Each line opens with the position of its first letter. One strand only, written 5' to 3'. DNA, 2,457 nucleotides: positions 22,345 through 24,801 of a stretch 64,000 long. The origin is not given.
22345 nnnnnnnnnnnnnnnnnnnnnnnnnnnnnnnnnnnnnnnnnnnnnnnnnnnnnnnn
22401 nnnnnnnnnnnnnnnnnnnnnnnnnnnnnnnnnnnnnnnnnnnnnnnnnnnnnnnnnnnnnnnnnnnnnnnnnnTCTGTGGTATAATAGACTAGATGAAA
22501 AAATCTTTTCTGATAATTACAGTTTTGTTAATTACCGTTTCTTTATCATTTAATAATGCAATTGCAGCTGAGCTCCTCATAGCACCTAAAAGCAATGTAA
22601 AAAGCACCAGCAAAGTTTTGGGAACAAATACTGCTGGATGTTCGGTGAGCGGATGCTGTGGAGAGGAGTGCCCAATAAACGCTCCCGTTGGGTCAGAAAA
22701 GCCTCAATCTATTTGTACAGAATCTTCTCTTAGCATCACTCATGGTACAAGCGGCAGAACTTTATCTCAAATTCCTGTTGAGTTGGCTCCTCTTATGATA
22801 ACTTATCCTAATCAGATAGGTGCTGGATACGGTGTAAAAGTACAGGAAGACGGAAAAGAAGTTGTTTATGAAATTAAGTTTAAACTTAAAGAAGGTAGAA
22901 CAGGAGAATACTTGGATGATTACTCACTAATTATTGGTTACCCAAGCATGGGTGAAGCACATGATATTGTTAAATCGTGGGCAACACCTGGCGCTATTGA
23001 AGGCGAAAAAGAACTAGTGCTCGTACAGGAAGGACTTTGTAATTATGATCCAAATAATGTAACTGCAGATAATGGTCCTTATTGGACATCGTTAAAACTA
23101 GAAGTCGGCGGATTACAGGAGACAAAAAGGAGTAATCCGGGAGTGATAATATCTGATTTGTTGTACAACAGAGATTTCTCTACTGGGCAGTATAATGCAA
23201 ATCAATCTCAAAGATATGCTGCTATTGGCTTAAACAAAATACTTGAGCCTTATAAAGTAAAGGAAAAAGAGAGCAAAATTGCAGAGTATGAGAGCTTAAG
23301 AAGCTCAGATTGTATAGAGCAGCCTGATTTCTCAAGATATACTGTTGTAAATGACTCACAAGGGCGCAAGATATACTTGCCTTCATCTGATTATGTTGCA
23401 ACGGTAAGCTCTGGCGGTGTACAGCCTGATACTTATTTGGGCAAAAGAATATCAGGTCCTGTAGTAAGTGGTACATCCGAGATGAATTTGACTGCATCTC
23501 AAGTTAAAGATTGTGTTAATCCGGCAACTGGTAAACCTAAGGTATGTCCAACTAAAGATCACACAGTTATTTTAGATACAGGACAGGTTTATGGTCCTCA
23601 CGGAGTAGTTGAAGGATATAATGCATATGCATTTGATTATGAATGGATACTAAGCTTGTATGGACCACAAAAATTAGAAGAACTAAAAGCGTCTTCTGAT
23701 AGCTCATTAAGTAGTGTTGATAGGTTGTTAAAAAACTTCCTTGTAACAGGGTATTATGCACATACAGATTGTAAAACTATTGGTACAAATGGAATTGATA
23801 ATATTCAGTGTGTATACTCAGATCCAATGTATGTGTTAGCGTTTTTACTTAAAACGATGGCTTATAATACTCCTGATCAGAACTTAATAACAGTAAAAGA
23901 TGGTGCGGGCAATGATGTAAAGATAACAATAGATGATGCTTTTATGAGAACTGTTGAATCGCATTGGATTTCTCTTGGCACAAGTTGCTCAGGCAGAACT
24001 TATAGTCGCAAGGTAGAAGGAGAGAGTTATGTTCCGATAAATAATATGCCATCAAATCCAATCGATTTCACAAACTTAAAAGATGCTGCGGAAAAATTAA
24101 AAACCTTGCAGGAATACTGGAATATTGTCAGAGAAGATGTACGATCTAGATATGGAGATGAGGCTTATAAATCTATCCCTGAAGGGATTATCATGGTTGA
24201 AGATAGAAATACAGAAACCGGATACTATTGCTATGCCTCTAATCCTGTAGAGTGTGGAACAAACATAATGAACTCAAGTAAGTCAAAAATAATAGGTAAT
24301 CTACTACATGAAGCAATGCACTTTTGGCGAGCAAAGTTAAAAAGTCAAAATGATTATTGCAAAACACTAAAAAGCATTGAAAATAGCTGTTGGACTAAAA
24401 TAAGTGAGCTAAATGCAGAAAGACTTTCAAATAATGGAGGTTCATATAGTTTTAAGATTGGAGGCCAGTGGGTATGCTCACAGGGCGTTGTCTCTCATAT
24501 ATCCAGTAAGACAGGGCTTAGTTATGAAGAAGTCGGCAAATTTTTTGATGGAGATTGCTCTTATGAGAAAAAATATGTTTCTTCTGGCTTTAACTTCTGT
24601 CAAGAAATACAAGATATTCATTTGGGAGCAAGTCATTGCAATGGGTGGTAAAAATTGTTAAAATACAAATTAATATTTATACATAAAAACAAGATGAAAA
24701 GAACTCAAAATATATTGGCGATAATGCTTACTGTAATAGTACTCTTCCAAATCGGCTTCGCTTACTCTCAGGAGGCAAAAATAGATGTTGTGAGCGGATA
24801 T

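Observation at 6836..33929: Split T4SS-like or pilus-like cell-surface locus: multicopy pilins, VirB6-like duplicates and a suite of wall hydrolases, with VirB4 encoded ~30 kb away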

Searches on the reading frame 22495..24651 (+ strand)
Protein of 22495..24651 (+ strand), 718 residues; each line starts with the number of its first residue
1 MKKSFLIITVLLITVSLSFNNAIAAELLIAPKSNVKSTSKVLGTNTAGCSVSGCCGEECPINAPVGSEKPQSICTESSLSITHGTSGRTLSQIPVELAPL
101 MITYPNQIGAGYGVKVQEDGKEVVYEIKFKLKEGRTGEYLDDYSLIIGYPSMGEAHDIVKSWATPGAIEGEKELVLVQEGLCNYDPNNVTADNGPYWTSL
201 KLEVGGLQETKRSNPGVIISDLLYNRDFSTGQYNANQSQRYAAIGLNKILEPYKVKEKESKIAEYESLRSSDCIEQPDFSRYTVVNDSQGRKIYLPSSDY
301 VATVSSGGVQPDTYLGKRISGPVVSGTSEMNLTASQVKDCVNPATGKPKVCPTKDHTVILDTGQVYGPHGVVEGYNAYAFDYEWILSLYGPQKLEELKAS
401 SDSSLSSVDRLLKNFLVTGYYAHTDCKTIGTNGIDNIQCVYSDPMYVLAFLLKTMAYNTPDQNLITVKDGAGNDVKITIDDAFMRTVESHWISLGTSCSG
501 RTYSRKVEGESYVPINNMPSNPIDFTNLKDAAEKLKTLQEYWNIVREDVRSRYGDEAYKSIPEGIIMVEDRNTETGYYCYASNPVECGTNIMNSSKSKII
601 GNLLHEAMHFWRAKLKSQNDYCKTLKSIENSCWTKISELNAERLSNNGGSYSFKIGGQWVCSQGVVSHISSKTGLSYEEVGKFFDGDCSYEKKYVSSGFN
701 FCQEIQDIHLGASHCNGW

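Call 7: search_protein_families(library=pfam, max_evalue=0.1, proteins=[window:22495-24651:+])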
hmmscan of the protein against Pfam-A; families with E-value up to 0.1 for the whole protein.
window:22495-24651:+ (718 aa): 0 families

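Call 9: search_protein_families(library=ncbifam, max_evalue=0.1, proteins=[window:22495-24651:+])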
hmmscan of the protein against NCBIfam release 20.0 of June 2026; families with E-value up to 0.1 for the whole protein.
window:22495-24651:+ (718 aa): 0 families
